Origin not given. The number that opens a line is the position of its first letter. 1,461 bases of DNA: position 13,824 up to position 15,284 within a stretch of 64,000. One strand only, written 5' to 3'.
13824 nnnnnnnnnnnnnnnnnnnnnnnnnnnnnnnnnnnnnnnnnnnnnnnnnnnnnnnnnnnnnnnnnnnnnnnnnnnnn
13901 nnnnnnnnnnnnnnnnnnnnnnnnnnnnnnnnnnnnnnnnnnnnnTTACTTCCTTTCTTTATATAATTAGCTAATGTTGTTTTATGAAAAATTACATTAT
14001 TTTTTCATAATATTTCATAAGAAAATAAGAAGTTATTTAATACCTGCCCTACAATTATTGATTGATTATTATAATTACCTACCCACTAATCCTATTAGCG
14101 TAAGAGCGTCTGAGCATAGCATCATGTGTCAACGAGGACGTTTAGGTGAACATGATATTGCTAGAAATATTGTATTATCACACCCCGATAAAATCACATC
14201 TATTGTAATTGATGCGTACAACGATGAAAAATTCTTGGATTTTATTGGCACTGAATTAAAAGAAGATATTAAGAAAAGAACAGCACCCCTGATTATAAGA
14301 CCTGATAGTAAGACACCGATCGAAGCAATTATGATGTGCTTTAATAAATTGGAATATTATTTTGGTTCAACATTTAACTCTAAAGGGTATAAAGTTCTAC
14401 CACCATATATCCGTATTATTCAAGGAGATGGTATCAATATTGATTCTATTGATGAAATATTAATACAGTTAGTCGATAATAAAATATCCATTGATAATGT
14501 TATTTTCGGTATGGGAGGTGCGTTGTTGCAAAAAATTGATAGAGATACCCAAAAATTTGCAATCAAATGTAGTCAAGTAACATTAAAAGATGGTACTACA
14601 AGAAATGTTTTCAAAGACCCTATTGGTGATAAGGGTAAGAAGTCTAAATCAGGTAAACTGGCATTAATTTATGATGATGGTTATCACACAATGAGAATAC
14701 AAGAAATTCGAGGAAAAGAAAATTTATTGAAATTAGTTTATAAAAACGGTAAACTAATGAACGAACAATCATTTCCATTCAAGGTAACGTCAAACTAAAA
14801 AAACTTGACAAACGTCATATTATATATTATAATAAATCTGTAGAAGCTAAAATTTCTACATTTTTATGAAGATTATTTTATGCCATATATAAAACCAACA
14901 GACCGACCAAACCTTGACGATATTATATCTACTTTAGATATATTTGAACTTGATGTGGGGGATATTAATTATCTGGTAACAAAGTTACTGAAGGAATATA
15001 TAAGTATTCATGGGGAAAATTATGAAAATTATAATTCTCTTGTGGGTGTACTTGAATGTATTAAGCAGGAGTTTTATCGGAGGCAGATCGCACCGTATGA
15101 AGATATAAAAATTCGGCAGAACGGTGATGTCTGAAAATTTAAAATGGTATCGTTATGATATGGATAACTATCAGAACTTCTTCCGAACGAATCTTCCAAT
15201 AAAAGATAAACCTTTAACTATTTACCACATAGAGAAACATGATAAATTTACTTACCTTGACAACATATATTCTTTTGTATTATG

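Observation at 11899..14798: IS607-type transposon splits the phage NAMPT gene (nadV) and removes about 130 codons, while natV stays intact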

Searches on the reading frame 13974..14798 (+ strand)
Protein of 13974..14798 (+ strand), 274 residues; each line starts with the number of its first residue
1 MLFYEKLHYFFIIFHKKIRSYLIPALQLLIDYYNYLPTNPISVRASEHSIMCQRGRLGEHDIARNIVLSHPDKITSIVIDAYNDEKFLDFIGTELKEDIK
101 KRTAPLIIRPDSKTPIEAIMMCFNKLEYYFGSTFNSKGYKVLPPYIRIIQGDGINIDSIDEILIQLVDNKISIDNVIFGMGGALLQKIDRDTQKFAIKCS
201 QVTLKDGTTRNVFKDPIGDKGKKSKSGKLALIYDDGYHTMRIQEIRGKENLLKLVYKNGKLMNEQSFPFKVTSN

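Call 3: search_protein_families(library=pfam, proteins=[window:13974-14798:+], max_evalue=0.01)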
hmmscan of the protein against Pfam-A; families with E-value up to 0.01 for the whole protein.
window:13974-14798:+ (274 aa): 1 family
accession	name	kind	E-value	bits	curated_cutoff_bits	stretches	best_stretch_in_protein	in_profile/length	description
PF04095.22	NAPRTase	-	1.1e-29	104.3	20.8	1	39-242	42-222/239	Nicotinate phosphoribosyltransferase (NAPRTase) family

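Call 4: search_solved_structures(query=window:13974-14798:+, show_alignments=1)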
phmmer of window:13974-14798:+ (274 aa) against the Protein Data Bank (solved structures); distinct sequences matched with E-value up to 0.001: 32.
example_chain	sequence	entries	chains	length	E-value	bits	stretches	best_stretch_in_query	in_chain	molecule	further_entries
7yqo_A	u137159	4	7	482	4.2e-48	167.2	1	26-265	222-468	Pre-B cell enhancing factor related protein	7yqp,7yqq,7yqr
8igz_A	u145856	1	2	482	1.4e-46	162.2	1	27-265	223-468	Pre-B cell enhancing factor related protein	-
2gvl_A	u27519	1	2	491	7.9e-45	156.5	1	25-267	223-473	Nicotinamide phosphoribosyltransferase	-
2h3d_A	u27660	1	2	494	8e-45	156.5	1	25-267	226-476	Nicotinamide phosphoribosyltransferase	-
7q8t_A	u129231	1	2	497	8.1e-45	156.4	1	25-267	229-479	Nicotinamide phosphoribosyltransferase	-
2h3b_A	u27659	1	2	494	2.1e-44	155.1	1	25-267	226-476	Nicotinamide phosphoribosyltransferase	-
2g95_A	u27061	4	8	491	6.5e-44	153.5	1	25-267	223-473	Nicotinamide phosphoribosyltransferase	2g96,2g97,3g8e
4o1a_A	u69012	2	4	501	7.1e-44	153.4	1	22-267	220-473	Nicotinamide phosphoribosyltransferase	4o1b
4o19_A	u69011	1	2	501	1e-43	152.8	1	23-267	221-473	Nicotinamide phosphoribosyltransferase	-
5u2m_A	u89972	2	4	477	1e-43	152.8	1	24-267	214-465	Nicotinamide phosphoribosyltransferase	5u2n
6e68_A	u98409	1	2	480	1.1e-43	152.8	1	24-267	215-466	Nicotinamide phosphoribosyltransferase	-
3dgr_A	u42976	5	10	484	1.1e-43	152.8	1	24-267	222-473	Nicotinamide phosphoribosyltransferase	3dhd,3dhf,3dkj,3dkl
4o18_A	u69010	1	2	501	1.1e-43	152.7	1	23-267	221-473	Nicotinamide phosphoribosyltransferase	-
2gvg_A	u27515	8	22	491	1.1e-43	152.7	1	24-267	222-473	Nicotinamide phosphoribosyltransferase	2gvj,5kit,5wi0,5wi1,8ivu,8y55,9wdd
7ppe_A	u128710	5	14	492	1.1e-43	152.7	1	24-267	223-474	Nicotinamide phosphoribosyltransferase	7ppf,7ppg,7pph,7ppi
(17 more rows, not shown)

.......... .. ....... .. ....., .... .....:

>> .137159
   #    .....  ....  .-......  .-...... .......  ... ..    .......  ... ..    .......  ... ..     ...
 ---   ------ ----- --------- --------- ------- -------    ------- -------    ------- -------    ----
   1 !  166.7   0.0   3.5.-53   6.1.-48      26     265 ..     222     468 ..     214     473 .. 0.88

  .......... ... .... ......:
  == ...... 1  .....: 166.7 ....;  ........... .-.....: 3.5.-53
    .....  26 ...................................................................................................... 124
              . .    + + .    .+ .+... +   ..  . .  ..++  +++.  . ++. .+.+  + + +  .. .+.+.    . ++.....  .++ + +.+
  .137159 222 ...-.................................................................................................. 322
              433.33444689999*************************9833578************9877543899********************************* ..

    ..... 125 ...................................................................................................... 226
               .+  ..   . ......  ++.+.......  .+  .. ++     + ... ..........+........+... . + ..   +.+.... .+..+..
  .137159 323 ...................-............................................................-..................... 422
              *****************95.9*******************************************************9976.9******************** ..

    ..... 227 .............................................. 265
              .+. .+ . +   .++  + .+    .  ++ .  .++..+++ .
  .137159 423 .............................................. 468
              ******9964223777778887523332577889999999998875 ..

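Call 9: search_dna_similar(query=window:13974-14798:+, collection=phages, mode=protein, max_rows=25)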
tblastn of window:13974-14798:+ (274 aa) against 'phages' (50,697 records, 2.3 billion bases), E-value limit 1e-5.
Records with a match: 1991; places in all: 1993; records where one place covers at least 80% of the query: 955.
Best place of each record, by identity: <60% 1991.
By first word of the organism name: Vibrio 227; Klebsiella 200; Staphylococcus 198; Pseudomonas 194; Escherichia 188; Salmonella 128; Mycobacterium 104; Bacillus 84; Aeromonas 82; Listeria 55; and 68 more.
By host as written in the record: - 248; Klebsiella pneumoniae 93; Staphylococcus aureus 82; Mycobacterium smegmatis mc2 155 65; Pseudomonas aeruginosa 55; Escherichia coli 51; Listeria monocytogenes 44; Vibrio harveyi BAA-1116 36; and 503 more.
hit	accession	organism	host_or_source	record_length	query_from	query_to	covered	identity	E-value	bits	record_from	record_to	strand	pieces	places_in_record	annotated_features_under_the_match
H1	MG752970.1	Ralstonia phage RsoM2USA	Ralstonia solanacearum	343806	32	267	86%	44.3%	6e-45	167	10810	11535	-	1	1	hypothetical protein (x2)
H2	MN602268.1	Bacteriophage DSS3_MAL1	-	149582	32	267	86%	42.8%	9e-45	166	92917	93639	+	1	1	putative nicotinate phosphoribosyltransferase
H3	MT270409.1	Phaeobacter phage MD18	Phaeobacter inhibens DSM 17395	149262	32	267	86%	42.8%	2e-43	163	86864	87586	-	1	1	nicotinamide phosphoribosyltransferase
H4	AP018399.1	Xanthomonas phage XacN1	Xanthomonas citri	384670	23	263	88%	41.4%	4e-38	147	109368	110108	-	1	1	nicotinate phosphoribosyltransferase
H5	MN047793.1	Xanthomonas phage Xoo-sp13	Xanthomonas oryzae pv. oryzae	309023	23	263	88%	40.9%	6e-38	147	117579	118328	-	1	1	nicotinamide phosphoribosyl transferase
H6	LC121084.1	Ralstonia phage RSP15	-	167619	32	267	86%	41.4%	1e-41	157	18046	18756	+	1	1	nicotinamide phosphoribosyltransferase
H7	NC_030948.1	Ralstonia phage RSP15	-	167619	32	267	86%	41.4%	1e-41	157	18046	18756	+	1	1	nicotinamide phosphoribosyl transferase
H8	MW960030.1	Rhizobium phage RHph_X66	R. phaseoli sv. phaseoli INC 2-5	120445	20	263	89%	39.9%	4e-38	147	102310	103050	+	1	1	nicotinamide phosphoribosyltransferase protein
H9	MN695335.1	Synechococcus phage B23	Synechoccus sp.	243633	32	263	85%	41.9%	5e-39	150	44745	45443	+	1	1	nicotinamide phosphoribosyltransferase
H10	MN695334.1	Synechococcus phage B3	Synechoccus sp.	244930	32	263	85%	41.9%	5e-39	150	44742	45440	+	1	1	nicotinamide phosphoribosyltransferase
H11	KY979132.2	Acidovorax phage ACP17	Acidovorax citrulli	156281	36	267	85%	41.9%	7e-36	141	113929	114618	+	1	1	nicotinamide phosphoribosyltransferase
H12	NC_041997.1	Acidovorax phage ACP17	Acidovorax citrulli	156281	36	267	85%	41.9%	7e-36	141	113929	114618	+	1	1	nicotinamide phosphoribosyl transferase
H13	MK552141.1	Burkholderia phage BcepSauron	Burkholderia cenocepacia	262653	23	267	89%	39.2%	3e-42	159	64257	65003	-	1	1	phosphoribosyltransferase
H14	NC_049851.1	Burkholderia phage BcepSauron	Burkholderia cenocepacia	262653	23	267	89%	39.2%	3e-42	159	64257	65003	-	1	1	nicotinamide phosphoribosyl transferase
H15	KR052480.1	Sinorhizobium phage phiM7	Sinorhizobium meliloti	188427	25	267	89%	39.5%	2e-40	154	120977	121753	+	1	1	nicotinate phosphoribosyltransferase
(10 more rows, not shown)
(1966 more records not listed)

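Call 11: find_related_loci(query=window:14040-14798:+, collection=viral_contigs, flank=6000)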
Query window:14040-14798:+ (252 aa) in viral_contigs; peptide patterns used: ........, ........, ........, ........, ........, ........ (x = any residue, [..] = any of these).
24 stretches matched a pattern; 16 encode a relative of the query (tblastn E <= 1e-3); 16 distinct loci.
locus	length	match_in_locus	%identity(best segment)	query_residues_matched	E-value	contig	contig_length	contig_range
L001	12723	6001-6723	42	1-245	4e-56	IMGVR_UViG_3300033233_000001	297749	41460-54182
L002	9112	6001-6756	42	1-245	5e-51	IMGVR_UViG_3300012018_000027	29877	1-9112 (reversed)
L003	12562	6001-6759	39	1-245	8e-50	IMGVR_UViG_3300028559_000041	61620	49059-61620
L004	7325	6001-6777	37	1-245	2e-46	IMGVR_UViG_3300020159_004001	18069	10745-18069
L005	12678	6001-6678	40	19-245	7e-46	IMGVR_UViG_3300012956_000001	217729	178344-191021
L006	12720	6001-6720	43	12-245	1e-42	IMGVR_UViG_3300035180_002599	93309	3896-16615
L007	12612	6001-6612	41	10-213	4e-41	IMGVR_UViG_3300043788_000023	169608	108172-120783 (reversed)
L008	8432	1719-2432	38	1-240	2e-41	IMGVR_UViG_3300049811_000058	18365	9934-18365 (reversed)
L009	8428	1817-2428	41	10-213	3e-41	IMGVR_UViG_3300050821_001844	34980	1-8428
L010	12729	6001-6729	39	1-242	1e-40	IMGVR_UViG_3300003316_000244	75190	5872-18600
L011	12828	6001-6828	32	3-244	2e-29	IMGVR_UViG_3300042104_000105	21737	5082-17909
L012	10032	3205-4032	32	3-244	2e-29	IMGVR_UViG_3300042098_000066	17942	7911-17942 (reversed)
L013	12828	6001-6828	32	3-244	2e-29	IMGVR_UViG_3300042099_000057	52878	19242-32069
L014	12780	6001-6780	32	3-245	4e-27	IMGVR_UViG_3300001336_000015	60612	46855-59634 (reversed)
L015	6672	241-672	43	110-246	1e-24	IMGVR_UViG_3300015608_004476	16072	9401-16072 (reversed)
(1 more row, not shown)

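Call 13: find_homologous_proteins(query=window:14040-14798:+, max_evalue=1e-10)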
Query window:14040-14798:+ (252 aa): 1688 proteins with E <= 1e-10 among 2030 candidates; the best 120 are listed.
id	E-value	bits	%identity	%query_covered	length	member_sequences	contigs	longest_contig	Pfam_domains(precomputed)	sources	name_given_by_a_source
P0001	9.2e-164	561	100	100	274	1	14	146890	PF04095.23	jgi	jgi:nicotinamide phosphoribosyltransferase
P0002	2.7e-57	212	45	97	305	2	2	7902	PF04095.23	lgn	-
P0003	4.2e-55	205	46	94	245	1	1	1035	PF04095.23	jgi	jgi:nicotinamide phosphoribosyltransferase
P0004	5.2e-55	205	46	95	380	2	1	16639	PF04095.23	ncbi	-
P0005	2.2e-54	203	46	97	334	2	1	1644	PF04095.23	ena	-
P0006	4.5e-54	201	61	63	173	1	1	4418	PF04095.23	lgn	-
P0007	4.3e-53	198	47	97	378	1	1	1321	PF04095.23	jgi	-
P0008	8.9e-53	197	45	93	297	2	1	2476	PF04095.23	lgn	-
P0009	1.8e-52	196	46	90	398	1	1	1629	PF04095.23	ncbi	ncbi:nicotinate phosphoribosyltransferase, partial [Oleiphilus sp. HI0009]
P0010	2.4e-52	196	45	94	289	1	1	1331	PF04095.23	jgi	jgi:nicotinamide phosphoribosyltransferase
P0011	3.1e-52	195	44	97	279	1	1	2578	PF04095.23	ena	-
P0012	5.8e-52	195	43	97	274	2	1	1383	PF04095.23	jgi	jgi:nicotinamide phosphoribosyltransferase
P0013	9.5e-52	194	46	88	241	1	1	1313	PF04095.23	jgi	jgi:nicotinamide phosphoribosyltransferase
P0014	2.2e-51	193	46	90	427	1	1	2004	PF04095.23,PF18127.7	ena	-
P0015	8.1e-51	191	44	95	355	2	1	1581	PF04095.23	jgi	jgi:nicotinamide phosphoribosyltransferase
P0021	1.4e-49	187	44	92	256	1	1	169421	PF04095.23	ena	-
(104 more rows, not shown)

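Call 14: find_encoding_contigs(protein=P0001, flank=6000, max_places=10)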
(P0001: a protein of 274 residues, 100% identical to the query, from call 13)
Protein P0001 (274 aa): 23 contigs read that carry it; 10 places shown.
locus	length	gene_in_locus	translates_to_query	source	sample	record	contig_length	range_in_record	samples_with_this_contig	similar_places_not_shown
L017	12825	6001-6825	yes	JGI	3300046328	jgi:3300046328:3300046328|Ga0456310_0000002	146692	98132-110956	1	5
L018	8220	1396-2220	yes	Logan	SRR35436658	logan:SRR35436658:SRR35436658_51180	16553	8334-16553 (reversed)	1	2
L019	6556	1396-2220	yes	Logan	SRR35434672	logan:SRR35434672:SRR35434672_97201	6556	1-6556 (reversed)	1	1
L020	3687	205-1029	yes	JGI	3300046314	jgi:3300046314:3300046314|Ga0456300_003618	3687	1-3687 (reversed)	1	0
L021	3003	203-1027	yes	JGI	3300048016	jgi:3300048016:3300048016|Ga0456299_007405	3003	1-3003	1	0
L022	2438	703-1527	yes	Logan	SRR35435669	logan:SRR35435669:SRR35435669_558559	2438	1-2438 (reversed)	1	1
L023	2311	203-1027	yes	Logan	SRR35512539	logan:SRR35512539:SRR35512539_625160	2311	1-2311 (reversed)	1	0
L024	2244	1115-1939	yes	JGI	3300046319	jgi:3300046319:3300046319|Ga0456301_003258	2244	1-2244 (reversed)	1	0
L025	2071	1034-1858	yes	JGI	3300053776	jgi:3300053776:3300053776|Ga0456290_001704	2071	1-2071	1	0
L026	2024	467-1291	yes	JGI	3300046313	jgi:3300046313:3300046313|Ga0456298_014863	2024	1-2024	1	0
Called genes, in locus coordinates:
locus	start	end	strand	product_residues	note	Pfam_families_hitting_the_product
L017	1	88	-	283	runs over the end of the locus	PF12322:T4_baseplate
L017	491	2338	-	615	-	PF21379:Gp6-like_1st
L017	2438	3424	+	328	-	PF01467:CTP_transf_like, PF00293:NUDIX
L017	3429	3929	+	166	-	-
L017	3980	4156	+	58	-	PF18127:NAMPT_N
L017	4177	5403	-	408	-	PF01385:OrfB_IS605, PF07282:Cas12f1-like_TNB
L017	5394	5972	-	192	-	PF00239:Resolvase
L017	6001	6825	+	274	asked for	PF04095:NAPRTase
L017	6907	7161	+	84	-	PF21840:DUF6899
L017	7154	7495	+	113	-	-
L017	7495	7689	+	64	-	-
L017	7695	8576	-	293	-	PF23849:Phage_TTP_2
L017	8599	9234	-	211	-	PF26869:Phage_T4_gp2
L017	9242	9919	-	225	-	PF07460:NUMOD3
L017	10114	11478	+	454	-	-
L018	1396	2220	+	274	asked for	PF04095:NAPRTase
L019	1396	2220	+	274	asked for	PF04095:NAPRTase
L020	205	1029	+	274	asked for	PF04095:NAPRTase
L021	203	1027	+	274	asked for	PF04095:NAPRTase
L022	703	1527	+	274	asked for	PF04095:NAPRTase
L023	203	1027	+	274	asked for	PF04095:NAPRTase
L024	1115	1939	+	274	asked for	PF04095:NAPRTase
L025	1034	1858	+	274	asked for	PF04095:NAPRTase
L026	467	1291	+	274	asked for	PF04095:NAPRTase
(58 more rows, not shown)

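Call 21: find_encoding_contigs(protein=P0006, flank=5000, max_places=4)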
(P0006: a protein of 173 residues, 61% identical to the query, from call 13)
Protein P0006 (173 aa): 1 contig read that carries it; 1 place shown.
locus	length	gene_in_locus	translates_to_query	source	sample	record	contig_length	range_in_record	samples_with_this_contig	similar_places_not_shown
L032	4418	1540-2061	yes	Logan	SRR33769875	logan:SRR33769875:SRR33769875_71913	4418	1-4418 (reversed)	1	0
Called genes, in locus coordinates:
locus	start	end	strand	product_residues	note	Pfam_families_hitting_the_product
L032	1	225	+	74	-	?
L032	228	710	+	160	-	-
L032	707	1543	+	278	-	PF18127:NAMPT_N, PF04095:NAPRTase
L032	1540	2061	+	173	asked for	PF04095:NAPRTase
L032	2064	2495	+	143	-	-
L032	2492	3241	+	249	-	PF00149:Metallophos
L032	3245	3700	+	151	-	PF00186:DHFR_1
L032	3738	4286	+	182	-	PF00959:Phage_lysozyme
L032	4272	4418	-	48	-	?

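Call 22: find_encoding_contigs(protein=P0021, flank=5000, max_places=3)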
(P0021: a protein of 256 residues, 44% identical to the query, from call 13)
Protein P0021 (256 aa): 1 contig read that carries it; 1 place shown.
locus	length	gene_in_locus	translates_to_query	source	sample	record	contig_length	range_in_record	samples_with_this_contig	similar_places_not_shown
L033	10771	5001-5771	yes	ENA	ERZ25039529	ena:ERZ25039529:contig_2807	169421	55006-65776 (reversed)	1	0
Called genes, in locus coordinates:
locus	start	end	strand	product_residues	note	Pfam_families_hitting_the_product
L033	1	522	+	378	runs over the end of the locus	PF15891:Nuc_deoxyri_tr2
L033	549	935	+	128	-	-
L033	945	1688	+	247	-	PF21448:DNMK (faint)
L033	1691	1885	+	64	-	-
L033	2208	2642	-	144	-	-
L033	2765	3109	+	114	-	-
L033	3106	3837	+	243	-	PF00293:NUDIX, PF19368:WHD_AraR, PF21906:WHD_NrtR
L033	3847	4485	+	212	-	PF18127:NAMPT_N, PF04095:NAPRTase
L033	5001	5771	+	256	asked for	PF04095:NAPRTase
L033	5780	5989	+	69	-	-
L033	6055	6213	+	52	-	-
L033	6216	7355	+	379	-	PF01467:CTP_transf_like (faint)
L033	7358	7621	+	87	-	-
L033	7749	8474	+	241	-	PF01832:Glucosaminidase (weak)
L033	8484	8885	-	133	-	-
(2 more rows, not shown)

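Call 64: search_protein_families(library=ncbifam, proteins=[window:13974-14798:+], max_evalue=0.001)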
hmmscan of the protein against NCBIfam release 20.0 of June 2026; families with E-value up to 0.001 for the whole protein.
window:13974-14798:+ (274 aa): 1 family
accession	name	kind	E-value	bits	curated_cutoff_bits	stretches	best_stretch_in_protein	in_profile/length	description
NF006629.0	PRK09198.1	equivalog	3.5e-78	263.4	405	1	23-267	206-454/465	nicotinate phosphoribosyltransferase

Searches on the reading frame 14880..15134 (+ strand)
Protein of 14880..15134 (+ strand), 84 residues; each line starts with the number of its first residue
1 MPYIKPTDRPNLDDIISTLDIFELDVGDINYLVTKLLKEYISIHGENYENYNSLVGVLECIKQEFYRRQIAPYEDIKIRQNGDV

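Call 3: search_protein_families(library=pfam, proteins=[window:14880-15134:+], max_evalue=0.01)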
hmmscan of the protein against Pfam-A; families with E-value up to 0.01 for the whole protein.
window:14880-15134:+ (84 aa): 1 family
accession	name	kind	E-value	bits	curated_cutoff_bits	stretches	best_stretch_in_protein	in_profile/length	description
PF21840.1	DUF6899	-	5e-28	98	27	1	1-84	1-85/85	Domain of unknown function (DUF6899)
